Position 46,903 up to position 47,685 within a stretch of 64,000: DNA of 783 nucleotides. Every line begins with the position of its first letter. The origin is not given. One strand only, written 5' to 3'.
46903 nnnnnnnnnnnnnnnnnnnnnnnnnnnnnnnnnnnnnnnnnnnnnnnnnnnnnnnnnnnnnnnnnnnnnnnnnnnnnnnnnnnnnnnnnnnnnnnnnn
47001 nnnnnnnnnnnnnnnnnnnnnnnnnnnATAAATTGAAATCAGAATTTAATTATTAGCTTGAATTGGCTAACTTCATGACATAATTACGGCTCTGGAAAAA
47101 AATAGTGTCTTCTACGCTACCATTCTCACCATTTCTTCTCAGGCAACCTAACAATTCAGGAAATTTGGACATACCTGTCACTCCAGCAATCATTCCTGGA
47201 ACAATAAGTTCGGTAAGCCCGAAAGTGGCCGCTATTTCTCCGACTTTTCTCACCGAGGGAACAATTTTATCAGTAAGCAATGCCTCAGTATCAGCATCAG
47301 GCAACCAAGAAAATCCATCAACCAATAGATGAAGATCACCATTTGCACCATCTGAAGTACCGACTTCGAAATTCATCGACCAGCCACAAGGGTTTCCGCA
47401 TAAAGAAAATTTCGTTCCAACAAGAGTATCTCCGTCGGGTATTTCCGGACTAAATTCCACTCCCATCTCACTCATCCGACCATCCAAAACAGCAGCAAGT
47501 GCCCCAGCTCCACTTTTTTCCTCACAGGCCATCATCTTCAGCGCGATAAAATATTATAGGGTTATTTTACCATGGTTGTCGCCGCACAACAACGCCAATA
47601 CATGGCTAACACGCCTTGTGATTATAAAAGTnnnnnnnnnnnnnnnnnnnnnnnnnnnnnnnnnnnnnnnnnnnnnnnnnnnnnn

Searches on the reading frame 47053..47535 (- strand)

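Call 7: search_protein_families(library=pfam, proteins=[window:47053-47535:-], max_evalue=1)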
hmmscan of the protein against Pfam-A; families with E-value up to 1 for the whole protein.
window:47053-47535:- (160 aa): 0 families

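Call 8: search_protein_families(library=ncbifam, proteins=[window:47053-47535:-], max_evalue=0.1)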
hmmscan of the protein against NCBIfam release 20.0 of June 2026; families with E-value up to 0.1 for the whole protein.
window:47053-47535:- (160 aa): 2 families
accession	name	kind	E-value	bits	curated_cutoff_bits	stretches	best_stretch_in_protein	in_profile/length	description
NF001532.0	PRK00364.2-3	equivalog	0.01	15.9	130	1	4-43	30-69/94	co-chaperone GroES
NF001534.0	PRK00364.2-5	equivalog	0.037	14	120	1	4-44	30-70/94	co-chaperone GroES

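Call 54: search_protein_families(library=padloc, proteins=[window:47053-47535:-], max_evalue=0.1)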
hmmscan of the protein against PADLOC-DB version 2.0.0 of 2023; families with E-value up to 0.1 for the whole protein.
window:47053-47535:- (160 aa): 0 families

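Call 55: search_protein_families(library=phrogs, proteins=[window:47053-47535:-], max_evalue=0.1)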
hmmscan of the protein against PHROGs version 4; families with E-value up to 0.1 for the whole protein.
window:47053-47535:- (160 aa): 0 families

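Call 76: search_protein_families(library=pfam, proteins=[window:47056-47535:-], max_evalue=10)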
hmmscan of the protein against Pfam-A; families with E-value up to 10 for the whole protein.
window:47056-47535:- (160 aa): 0 families
